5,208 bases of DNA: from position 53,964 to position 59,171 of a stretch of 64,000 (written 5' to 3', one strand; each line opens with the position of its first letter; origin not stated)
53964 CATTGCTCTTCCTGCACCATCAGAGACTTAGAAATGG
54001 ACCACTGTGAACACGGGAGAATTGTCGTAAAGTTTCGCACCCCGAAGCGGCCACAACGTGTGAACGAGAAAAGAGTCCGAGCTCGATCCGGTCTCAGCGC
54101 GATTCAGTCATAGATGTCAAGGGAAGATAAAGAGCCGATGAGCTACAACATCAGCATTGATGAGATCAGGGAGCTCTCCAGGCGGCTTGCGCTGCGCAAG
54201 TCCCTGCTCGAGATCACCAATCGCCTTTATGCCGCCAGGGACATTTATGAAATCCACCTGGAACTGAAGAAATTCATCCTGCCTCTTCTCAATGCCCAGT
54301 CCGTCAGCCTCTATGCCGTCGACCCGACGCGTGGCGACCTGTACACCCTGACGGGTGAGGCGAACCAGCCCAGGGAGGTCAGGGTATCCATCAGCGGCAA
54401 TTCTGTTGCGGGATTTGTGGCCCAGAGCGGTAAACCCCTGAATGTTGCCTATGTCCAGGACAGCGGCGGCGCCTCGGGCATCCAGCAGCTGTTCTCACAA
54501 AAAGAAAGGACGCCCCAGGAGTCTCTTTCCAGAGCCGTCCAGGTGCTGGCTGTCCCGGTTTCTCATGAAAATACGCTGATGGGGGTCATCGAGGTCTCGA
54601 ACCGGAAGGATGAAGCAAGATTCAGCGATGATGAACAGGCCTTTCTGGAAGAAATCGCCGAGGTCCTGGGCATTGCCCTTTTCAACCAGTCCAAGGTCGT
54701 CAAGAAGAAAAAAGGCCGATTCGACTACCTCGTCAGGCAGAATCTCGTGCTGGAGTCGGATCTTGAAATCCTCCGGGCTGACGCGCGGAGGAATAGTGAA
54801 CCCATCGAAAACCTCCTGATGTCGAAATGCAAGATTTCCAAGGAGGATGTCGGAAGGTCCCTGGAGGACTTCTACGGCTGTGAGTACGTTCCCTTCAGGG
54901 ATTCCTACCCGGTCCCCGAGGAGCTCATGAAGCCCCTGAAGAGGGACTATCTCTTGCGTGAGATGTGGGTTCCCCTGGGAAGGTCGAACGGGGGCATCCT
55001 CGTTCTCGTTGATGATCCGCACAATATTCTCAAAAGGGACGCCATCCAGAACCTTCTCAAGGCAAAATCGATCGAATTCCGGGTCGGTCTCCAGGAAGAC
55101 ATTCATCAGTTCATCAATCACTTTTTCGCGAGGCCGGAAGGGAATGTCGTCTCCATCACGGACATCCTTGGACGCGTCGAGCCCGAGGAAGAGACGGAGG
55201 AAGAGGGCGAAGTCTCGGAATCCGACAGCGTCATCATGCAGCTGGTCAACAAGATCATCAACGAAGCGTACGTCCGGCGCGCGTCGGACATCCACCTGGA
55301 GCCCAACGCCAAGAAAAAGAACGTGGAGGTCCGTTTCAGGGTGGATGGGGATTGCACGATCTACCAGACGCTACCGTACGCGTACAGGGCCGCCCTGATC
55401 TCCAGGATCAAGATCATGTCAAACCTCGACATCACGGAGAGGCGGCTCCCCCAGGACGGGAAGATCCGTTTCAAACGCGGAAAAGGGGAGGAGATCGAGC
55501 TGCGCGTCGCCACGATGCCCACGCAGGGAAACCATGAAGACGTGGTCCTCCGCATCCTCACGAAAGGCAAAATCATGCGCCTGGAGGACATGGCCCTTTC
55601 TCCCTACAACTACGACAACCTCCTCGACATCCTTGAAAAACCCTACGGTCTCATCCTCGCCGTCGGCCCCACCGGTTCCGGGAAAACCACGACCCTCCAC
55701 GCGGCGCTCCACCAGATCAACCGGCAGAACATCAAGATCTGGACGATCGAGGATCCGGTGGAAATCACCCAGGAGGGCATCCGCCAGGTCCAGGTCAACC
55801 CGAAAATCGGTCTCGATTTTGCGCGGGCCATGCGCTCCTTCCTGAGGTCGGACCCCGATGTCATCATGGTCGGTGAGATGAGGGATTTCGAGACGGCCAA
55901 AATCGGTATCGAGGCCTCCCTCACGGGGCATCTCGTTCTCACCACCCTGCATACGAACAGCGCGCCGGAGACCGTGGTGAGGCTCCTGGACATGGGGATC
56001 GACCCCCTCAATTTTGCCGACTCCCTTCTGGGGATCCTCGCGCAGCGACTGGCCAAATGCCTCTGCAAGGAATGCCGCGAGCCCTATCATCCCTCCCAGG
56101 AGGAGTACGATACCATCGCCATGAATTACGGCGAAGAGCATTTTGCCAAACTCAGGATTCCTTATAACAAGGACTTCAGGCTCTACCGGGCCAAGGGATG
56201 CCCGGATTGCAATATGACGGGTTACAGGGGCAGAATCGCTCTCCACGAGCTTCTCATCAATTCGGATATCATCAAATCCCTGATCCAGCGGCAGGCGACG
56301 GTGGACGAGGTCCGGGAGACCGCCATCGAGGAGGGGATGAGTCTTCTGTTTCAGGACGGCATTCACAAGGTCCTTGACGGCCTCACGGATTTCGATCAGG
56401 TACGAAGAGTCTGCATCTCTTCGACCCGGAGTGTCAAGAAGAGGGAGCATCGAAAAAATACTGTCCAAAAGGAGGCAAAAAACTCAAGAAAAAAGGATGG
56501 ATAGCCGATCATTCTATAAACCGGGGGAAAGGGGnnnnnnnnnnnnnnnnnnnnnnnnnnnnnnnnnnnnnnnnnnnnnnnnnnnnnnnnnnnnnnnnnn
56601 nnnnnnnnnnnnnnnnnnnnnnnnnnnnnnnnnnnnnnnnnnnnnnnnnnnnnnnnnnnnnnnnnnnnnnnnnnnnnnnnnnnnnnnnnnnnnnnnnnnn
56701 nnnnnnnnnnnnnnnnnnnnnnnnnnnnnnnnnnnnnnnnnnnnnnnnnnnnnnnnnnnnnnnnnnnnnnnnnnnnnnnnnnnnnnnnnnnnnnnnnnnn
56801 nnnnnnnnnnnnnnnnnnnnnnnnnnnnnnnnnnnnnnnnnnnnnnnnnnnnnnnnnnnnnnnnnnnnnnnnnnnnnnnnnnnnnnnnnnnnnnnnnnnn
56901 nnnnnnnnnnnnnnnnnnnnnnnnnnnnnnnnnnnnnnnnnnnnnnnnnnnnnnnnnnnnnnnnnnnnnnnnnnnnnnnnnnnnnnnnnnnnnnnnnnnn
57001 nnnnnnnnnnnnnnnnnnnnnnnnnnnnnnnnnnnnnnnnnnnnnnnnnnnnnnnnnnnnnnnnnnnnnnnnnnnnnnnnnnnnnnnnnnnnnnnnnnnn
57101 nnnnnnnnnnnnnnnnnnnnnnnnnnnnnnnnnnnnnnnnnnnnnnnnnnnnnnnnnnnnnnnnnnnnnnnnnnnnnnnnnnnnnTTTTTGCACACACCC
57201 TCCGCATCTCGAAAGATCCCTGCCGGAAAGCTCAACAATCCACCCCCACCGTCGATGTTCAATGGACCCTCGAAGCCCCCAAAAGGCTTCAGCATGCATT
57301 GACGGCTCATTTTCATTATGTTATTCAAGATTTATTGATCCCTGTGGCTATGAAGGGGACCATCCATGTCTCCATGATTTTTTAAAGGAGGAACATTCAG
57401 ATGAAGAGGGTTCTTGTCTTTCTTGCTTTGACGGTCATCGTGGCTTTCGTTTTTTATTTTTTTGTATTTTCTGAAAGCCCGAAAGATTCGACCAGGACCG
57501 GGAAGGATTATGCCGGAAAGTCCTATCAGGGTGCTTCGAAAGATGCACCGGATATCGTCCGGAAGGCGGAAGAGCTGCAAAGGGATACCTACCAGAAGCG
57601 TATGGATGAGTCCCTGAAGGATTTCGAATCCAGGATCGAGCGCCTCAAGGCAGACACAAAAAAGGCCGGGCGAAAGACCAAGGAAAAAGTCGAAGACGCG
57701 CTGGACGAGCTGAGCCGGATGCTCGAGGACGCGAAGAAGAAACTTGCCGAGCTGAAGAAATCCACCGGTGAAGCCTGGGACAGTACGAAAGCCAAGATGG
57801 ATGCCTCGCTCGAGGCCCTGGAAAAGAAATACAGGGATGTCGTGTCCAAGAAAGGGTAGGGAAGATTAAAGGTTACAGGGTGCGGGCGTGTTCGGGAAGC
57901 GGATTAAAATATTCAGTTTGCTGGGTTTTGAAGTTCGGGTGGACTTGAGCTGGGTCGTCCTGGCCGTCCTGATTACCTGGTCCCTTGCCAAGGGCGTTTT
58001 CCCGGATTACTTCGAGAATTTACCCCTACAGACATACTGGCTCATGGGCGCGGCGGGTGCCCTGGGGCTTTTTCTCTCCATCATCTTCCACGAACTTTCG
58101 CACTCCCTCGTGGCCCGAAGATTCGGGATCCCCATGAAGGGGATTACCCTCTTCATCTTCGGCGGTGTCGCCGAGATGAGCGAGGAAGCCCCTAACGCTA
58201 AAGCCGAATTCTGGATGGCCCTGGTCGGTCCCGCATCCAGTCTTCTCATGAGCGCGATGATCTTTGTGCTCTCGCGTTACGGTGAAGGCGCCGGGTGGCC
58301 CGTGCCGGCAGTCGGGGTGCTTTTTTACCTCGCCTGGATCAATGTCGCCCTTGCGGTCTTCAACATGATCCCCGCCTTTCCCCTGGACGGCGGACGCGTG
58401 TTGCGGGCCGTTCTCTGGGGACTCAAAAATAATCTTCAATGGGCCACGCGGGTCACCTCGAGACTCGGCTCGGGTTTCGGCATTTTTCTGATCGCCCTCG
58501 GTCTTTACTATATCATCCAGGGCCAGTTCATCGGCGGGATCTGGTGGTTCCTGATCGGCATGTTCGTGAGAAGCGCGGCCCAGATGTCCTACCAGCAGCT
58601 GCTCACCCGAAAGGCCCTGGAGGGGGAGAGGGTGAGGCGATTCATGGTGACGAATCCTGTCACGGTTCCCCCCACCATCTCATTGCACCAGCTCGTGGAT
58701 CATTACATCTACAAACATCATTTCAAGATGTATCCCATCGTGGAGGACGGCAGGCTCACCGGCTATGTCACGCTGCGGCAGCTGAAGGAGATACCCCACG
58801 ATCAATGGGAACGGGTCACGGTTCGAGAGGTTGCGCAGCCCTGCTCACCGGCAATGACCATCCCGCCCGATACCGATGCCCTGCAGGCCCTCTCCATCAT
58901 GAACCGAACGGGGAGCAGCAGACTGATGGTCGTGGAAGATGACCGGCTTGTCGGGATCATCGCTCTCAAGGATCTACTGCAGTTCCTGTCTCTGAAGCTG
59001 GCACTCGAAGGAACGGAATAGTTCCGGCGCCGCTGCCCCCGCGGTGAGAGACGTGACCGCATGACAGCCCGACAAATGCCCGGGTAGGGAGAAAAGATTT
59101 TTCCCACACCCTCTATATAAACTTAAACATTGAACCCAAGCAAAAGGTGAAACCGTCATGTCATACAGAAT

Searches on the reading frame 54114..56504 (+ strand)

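Call 44: search_protein_families(library=pfam, max_evalue=0.001, proteins=[window:54114-56504:+])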
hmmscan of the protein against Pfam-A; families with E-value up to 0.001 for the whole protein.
window:54114-56504:+ (796 aa): 7 families
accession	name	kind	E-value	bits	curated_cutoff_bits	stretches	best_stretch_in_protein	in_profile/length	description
PF00437.27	T2SSE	-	8.9e-120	400.1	24.9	1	369-765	3-370/370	Type II/IV secretion system protein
PF05157.20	MshEN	-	6.4e-15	55.4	23.1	1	262-342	8-88/90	MshEN domain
PF01590.32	GAF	-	4.6e-11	43.8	22.4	1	56-189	14-133/133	GAF domain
PF13185.12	GAF_2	-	3.4e-09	37.4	28.6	1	55-189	15-135/136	GAF domain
PF13492.12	GAF_3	-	2.1e-07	31.9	27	1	53-189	11-127/129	GAF domain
PF13401.12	AAA_22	-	0.0002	22.1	27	0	512-556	6-50/130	AAA domain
PF25199.1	nSTAND_NTPase5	-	0.00029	21.1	34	0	508-559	38-90/145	Novel STAND NTPase 5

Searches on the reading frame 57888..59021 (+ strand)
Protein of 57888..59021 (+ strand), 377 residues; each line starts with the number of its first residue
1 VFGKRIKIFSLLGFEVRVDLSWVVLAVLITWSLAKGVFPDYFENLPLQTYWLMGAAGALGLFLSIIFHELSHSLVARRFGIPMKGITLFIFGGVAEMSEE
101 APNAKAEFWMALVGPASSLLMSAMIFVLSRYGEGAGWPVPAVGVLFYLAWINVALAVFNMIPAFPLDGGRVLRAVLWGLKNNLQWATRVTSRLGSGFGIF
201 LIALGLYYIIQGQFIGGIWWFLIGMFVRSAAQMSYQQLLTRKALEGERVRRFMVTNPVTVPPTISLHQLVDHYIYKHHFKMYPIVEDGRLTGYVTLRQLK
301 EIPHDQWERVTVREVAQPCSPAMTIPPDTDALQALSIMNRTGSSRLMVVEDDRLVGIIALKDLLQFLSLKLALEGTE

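Call 44: search_protein_families(library=pfam, max_evalue=0.001, proteins=[window:57888-59021:+])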
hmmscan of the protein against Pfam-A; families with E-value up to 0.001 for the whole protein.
window:57888-59021:+ (377 aa): 4 families
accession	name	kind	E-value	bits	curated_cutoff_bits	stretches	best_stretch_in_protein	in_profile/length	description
PF00571.33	CBS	-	3.3e-23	82.2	24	2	312-367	1-55/57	CBS domain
PF02163.28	Peptidase_M50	-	1.1e-21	77.7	27.2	2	57-129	2-100/221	Peptidase family M50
PF13398.12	Peptidase_M50B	-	5.3e-06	26.7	26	1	63-151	23-111/201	Peptidase M50B-like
PF11667.14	DUF3267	-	0.00084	20.1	27.1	1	62-161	2-95/108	Putative zincin peptidase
